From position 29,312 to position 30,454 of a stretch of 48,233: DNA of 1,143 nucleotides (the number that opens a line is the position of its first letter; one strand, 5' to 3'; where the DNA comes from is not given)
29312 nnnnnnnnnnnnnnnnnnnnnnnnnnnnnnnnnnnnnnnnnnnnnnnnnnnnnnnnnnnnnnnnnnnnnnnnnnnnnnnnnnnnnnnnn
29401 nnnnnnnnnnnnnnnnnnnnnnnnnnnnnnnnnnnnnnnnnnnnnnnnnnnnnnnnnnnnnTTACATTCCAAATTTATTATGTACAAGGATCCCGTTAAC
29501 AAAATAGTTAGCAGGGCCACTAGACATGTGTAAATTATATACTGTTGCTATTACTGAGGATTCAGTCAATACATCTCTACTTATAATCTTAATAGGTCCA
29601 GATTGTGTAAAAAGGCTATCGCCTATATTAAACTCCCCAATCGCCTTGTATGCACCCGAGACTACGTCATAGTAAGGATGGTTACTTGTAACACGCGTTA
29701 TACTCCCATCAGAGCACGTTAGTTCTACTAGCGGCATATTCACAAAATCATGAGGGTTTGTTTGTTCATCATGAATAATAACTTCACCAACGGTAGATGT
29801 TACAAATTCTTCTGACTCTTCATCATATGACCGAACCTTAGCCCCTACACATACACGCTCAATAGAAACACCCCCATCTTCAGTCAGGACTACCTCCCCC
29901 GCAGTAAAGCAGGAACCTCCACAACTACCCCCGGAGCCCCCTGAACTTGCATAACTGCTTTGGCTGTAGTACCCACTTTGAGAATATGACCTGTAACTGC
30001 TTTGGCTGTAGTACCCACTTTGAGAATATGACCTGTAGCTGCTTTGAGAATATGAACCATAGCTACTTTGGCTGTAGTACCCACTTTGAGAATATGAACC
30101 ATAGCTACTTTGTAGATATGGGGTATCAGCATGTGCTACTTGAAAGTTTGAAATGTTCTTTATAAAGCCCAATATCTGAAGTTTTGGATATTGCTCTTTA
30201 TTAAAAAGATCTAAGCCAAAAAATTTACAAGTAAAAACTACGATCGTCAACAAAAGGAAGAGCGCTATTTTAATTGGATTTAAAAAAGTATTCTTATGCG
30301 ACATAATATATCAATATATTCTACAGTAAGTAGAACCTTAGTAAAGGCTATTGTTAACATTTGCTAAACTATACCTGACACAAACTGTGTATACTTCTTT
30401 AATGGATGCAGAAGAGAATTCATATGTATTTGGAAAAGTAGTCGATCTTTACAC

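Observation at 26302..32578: YcaO + SagB dehydrogenase divergently paired with two Ser/Tyr-repeat proteins ending in a Hint domain: candidate new RiPP-like or protein-heterocyclisation system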

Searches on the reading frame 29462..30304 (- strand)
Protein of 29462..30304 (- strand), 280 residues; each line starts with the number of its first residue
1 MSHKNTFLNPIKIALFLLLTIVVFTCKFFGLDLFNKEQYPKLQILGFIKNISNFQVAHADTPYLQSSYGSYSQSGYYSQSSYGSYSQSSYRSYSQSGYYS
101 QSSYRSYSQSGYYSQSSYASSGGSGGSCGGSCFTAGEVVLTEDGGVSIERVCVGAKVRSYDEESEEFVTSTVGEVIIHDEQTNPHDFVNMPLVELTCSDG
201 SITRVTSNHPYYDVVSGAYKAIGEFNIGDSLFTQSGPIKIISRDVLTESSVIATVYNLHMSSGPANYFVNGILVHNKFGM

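Call 3: search_protein_families(library=pfam, proteins=[window:29462-30304:-], max_evalue=0.01)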
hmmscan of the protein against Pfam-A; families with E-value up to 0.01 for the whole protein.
window:29462-30304:- (280 aa): 3 families
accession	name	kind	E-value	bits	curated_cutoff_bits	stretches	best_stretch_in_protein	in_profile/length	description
PF07591.16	PT-HINT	-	5.6e-09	36.8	27.7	1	139-276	2-136/137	Pretoxin HINT domain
PF01079.26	Hint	-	0.00068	19.7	29.7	1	129-209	10-84/213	Hint module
PF13403.11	Hint_2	-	0.0038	18.1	28.4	0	132-168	2-38/147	Hint domain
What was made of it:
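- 29465..29911 (-): BIL-type Hint domain (aa 132-280). It has Cys1, a T-x-x-H block and a C-terminal His-Asn followed by KFGM and the stop, so there is no C-extein. PT-HINT 36.8 bits (call 3).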

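Call 4: search_protein_families(library=ncbifam, proteins=[window:29462-30304:-], max_evalue=0.01)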
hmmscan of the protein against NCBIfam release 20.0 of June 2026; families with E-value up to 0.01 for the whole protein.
window:29462-30304:- (280 aa): 1 family
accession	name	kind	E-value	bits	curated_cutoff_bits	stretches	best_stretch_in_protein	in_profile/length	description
TIGR01445.1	intein_Nterm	domain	0.0077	17.2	24.5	0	132-210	1-80/83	intein N-terminal splicing region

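Call 26: find_homologous_proteins(query=window:29462-30304:-, max_evalue=0.001)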
Query window:29462-30304:- (280 aa): 10 proteins with E <= 0.001 among 4196 candidates.
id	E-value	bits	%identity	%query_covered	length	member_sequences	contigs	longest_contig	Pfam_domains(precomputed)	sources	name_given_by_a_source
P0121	8.4e-180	614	100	100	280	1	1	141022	PF07591.16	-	-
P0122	2.1e-42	163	37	50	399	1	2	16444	PF07591.16,PF01079.26,PF13403.12,PF14890.12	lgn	-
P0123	2.5e-41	160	48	64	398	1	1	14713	-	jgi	jgi:hypothetical protein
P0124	3.5e-37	146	46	75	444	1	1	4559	PF07591.16,PF13403.12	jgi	jgi:hypothetical protein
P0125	6.5e-33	132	35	60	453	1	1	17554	PF07591.16,PF01079.26,PF13403.12,PF14890.12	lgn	-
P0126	2.4e-17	81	31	64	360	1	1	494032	PF07591.16,PF05203.22,PF01079.26,PF14890.12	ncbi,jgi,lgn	-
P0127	2.7e-16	78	32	85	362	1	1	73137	PF07591.16,PF05203.22,PF01079.26,PF14890.12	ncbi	-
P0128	2.3e-12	65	61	23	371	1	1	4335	-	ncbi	-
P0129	5.9e-9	54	32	74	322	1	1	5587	PF07591.16,PF05203.22,PF01079.26,PF14890.12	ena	-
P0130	1.5e-4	39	33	53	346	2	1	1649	PF07591.16,PF14890.12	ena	-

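Call 28: find_encoding_contigs(protein=P0122, flank=10000, max_places=2)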
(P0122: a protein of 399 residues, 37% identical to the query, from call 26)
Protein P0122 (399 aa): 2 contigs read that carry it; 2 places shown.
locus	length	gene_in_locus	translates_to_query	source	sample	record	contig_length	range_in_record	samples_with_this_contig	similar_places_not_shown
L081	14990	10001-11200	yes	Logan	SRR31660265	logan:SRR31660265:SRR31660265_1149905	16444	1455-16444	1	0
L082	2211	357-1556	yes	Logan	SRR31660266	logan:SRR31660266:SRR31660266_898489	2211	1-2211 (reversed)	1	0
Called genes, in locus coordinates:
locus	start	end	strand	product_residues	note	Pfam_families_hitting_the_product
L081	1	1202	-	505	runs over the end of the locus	PF02624:YcaO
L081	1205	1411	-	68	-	-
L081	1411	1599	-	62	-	-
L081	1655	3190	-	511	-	PF02624:YcaO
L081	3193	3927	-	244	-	PF00881:Nitroreductase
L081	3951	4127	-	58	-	-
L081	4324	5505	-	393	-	-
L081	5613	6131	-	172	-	-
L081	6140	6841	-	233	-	PF13462:Thioredoxin_4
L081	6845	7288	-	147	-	PF00581:Rhodanese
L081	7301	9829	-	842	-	PF00551:Formyl_trans_N, PF01011:PQQ (faint), PF13360:PQQ_2, PF13570:Beta-prop_ACSF4, PF13360:PQQ_2, PF13570:Beta-prop_ACSF4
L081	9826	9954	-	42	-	-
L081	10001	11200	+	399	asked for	PF01079:Hint, PF13403:Hint_2 (weak), PF07591:PT-HINT, PF14890:Intein_splicing (faint), PF07591:PT-HINT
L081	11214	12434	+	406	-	-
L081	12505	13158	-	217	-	-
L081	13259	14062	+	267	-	PF07719:TPR_2 (faint), PF13431:TPR_17 (faint), PF13414:TPR_11 (faint), PF13428:TPR_14 (faint), PF13432:TPR_16 (faint), PF14559:TPR_19 (faint)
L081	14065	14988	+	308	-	?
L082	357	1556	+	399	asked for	PF01079:Hint, PF13403:Hint_2 (weak), PF07591:PT-HINT, PF14890:Intein_splicing (faint), PF07591:PT-HINT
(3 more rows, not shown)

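Call 29: find_encoding_contigs(protein=P0123, flank=10000, max_places=2)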
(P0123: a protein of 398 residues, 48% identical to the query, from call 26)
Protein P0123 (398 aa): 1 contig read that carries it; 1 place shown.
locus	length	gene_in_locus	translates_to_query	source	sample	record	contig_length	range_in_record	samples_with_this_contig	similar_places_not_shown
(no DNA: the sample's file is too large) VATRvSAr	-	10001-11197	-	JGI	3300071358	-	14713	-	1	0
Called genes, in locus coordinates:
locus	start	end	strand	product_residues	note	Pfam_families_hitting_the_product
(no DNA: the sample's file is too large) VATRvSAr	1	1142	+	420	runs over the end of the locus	-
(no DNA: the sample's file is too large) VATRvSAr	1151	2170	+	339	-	-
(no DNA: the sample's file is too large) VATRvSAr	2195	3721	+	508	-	-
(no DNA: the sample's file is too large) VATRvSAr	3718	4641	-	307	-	-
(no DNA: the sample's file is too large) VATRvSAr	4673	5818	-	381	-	-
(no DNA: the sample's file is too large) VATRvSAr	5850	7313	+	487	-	PF13473:Cupredoxin_1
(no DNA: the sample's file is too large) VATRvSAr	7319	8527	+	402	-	-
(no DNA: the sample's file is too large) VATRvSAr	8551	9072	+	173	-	-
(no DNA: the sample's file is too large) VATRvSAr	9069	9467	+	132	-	PF13473:Cupredoxin_1 (weak)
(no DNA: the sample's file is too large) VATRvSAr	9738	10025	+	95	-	PF03790:KNOX1 (faint)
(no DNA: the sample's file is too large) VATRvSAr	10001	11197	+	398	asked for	-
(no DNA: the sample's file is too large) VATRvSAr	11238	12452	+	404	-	-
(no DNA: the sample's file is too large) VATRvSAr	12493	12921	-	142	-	-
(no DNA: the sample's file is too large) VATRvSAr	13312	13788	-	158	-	-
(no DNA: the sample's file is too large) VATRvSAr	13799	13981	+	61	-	?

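Call 30: find_encoding_contigs(protein=P0124, flank=10000, max_places=2)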
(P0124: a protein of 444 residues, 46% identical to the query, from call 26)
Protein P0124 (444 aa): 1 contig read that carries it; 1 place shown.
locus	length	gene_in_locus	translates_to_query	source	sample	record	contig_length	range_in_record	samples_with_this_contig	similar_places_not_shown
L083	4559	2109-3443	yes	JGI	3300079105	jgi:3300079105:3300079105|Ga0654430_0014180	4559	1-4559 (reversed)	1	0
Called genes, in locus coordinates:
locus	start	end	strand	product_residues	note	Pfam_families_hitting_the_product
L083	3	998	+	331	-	?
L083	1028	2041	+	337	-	-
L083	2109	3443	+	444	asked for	PF13403:Hint_2 (weak), PF07591:PT-HINT (weak)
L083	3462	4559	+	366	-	?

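Call 31: find_encoding_contigs(protein=P0125, flank=10000, max_places=2)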
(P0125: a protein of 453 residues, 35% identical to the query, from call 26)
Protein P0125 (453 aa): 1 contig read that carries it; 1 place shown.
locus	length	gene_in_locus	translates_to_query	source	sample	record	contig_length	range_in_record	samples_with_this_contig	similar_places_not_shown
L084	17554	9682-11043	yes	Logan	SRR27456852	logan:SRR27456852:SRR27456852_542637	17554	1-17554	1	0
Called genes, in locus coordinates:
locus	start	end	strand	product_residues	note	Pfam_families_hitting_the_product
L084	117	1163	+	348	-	-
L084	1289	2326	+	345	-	PF00005:ABC_tran, PF13304:AAA_21 (faint)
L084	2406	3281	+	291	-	PF00528:BPD_transp_1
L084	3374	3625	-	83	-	-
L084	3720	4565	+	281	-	-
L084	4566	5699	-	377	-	PF00465:Fe-ADH, PF13685:Fe-ADH_2, PF25137:ADH_Fe_C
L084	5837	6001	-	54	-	-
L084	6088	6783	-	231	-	-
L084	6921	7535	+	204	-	PF18959:DUF5701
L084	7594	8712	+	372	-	PF00501:AMP-binding (weak)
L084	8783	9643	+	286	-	PF13428:TPR_14 (faint), PF00515:TPR_1 (faint), PF07719:TPR_2 (faint), PF13181:TPR_8 (faint), PF13371:TPR_9 (faint), PF13374:TPR_10 (faint), PF13432:TPR_16 (faint), PF14559:TPR_19 (faint), +1 more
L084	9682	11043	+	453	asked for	PF01079:Hint (weak), PF13403:Hint_2, PF14890:Intein_splicing (faint), PF07591:PT-HINT (weak)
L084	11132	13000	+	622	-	-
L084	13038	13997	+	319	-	-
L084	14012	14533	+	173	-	-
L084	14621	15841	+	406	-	-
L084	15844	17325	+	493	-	-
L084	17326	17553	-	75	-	?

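Call 32: find_encoding_contigs(protein=P0126, flank=10000, max_places=2)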
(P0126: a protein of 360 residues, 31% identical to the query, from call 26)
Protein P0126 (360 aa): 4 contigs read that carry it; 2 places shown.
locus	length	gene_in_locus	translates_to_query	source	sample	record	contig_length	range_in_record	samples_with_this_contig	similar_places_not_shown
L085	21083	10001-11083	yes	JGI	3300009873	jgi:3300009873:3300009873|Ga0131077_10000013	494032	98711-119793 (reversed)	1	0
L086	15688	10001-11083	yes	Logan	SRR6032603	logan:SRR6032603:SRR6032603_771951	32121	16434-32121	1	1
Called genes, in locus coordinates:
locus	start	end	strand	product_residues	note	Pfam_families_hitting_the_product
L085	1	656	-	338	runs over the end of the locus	-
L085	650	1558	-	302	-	-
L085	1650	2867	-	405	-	-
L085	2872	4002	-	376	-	-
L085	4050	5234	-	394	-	-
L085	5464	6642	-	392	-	-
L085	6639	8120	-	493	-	-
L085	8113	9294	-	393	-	-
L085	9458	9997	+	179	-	-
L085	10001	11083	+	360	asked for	PF01079:Hint (weak), PF05203:Hom_end_hint (weak), PF07591:PT-HINT, PF14890:Intein_splicing (faint)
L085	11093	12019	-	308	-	-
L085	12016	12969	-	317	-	-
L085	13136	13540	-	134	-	-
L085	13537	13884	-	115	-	-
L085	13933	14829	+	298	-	PF00560:LRR_1 (faint), PF23598:LRR_14, PF12799:LRR_4 (weak), PF13855:LRR_8, PF23598:LRR_14 (weak)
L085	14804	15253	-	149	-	-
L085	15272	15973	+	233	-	-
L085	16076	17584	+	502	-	PF01564:Spermine_synth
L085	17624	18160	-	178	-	PF23951:DUF7282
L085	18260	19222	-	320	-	-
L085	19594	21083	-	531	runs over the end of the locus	PF13231:PMT_2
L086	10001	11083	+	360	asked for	PF01079:Hint (weak), PF05203:Hom_end_hint (weak), PF07591:PT-HINT, PF14890:Intein_splicing (faint)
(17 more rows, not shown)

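Call 33: find_encoding_contigs(protein=P0128, flank=10000, max_places=2)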
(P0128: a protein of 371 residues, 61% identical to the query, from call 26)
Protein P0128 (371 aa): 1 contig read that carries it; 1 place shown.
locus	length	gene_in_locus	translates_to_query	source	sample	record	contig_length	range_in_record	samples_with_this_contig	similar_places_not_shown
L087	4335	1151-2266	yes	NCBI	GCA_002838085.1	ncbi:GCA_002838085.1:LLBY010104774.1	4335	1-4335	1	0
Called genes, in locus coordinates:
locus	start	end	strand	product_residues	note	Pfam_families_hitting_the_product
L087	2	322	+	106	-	?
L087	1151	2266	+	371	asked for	-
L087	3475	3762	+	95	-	-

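Call 34: search_protein_families(library=ncbifam, proteins=[P0122], max_evalue=0.1)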
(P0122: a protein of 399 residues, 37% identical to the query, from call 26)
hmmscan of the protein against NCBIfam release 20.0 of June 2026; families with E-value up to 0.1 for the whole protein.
P0122 (399 aa): 5 families
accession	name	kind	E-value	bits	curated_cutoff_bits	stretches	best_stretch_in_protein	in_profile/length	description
TIGR01443.1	intein_Cterm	domain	1.6e-07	31.3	15.6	2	213-234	2-23/24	intein C-terminal splicing region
NF038162.1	RtcB_rel_intein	exception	2.5e-06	25.8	1150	1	187-234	530-578/961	intein-containing RtcB family protein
NF005852.0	PRK07773.1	equivalog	8.9e-05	20.9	780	0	369-397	800-827/886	replicative DNA helicase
TIGR01445.1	intein_Nterm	domain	0.0017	19.3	24.5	0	87-167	1-82/83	intein N-terminal splicing region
NF038098.1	GyrA_w_intein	exception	0.025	12.4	1850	0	196-236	503-539/1232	intein-containing DNA gyrase subunit A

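Call 81: predict_structure(alignment_id=A4)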
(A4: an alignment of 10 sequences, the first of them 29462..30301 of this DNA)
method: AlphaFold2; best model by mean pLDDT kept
length: 279 residues; sequences in the alignment: 10
mean_pLDDT: 69.5   pTM: 0.56
mean pLDDT of the five models: 69.5, 69.3, 69.0, 68.3, 66.1
residues with pLDDT >= 90: 122; 70-90: 34; 50-70: 25; < 50: 98
segments of 3 or more residues with pLDDT < 50: 34-127
pLDDT, mean of each block of 10 residues (from residue 1): 64 83 68 45 43 35 35 34 34 32 28 30 44 96 96 97 95 90 85 96 95 95 97 97 76 88 96 76
secondary structure, 60 per line:
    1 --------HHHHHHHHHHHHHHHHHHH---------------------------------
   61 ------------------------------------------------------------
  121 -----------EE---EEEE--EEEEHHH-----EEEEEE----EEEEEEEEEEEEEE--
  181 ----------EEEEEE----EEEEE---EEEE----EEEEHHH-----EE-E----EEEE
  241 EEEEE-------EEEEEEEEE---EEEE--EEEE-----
elements in order: H9-27 E137-140 E143-146 E155-160 E165-178 E191-196 E201-205 E209-212 E217-220 E237-245 E253-261 E265-268 E271-274
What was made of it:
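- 30119..30304 (-): Leader-like region of the 280-aa protein (aa 1-62): hydrophobic helix at aa 9-27, a linker, then VAHADTP at aa 56-62. AF2 helix 9-27 (call 81).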

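Call 85: fold_search(model_id=the predicted structure, library=pdb)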
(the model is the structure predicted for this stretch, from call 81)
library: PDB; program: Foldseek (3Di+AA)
matches with E <= 10: 328; with E <= 0.001: 64
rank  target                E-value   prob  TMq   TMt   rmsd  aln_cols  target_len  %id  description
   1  6y75_B                1.6e-11  1.00  0.46  0.83   2.5       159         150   21  BIL2 domain from T.thermophila BUBL1 locus (C1A-N143A) (released 2021-02-03)
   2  2lwy_MODEL_1_A        1.9e-11  1.00  0.45  0.88   2.0       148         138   27  Solution Structure of Bacterial Intein-Like domain from Clostridium thermocellum (released 2013-05-08)
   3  6y75_A                1.9e-11  1.00  0.46  0.82   2.7       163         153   21  BIL2 domain from T.thermophila BUBL1 locus (C1A-N143A) (released 2021-02-03)
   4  6tmm_BBB              9.6e-11  1.00  0.45  0.79   2.6       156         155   22  BIL2 domain from T.thermophila BUBL1 locus (C1A-N143A) (released 2020-12-16)
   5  6tmm_AAA              2.5e-10  1.00  0.45  0.78   2.7       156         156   22  BIL2 domain from T.thermophila BUBL1 locus (C1A-N143A) (released 2020-12-16)
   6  6frh_A                2.8e-09  1.00  0.44  0.74   2.8       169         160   14  Crystal structure of Ssp DnaB Mini-Intein variant M86 (released 2019-01-30)
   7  1mi8                  6.0e-09  1.00  0.43  0.81   2.6       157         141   17  2.0 Angstrom crystal structure of a DnaB intein from Synechocystis sp. PCC 6803 (released 2003-08-19)
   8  6frh_B                1.4e-08  1.00  0.43  0.78   3.5       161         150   14  Crystal structure of Ssp DnaB Mini-Intein variant M86 (released 2019-01-30)
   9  4o1r                  1.4e-08  1.00  0.40  0.74   3.2       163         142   23  Crystal structure of NpuDnaB intein (released 2014-03-19)
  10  8ubs_A                1.5e-08  1.00  0.44  0.80   2.3       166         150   20  Crystal structure of NrdJ-1 split intein fusion (released 2024-10-09)
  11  6frg                  1.7e-08  1.00  0.43  0.74   4.1       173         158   13  Crystal structure of G-1F mutant of Ssp DnaB Mini-Intein variant M86 (released 2019-01-30)
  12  6riz                  1.9e-08  1.00  0.40  0.84   2.5       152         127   19  Crystal structure of gp41-1 intein (C1A, F65W, D107C) (released 2020-04-29)
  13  6rpq                  2.1e-08  1.00  0.42  0.46   4.7       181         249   16  Crystal structure of PhoCDC21-1 intein (released 2019-08-14)
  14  1zde                  2.4e-08  1.00  0.42  0.69   3.1       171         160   20  1.95 Angstrom Crystal Structure of a dnaE Intein Precursor from Synechocystis Sp. Pcc 6803 (released 2006-01-24)
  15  6qaz                  3.8e-08  1.00  0.41  0.85   2.3       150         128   19  Crystal structure of gp41-1 intein (released 2019-11-13)
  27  1at0                  8.1e-07  1.00  0.40  0.74   3.0       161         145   15  17-kDA fragment of hedgehog C-terminal autoprocessing domain (released 1997-11-12)
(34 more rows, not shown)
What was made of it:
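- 29465..29911 (-): The best fold matches are Tetrahymena BIL2 6y75 and Clostridium thermocellum BIL 2lwy (TM 0.83-0.88) (calls 81, 85).
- On Hint superfamily, BIL type A: Foldseek gives 6y75 and 2lwy at E about 2e-11 and TM 0.83-0.88 (calls 81, 85).
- Closest known: Hedgehog/Hog C-terminal autoprocessing domains. Same: The fold matches 1at0 (call 85).
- The best fold matches are BIL domains (call 85).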
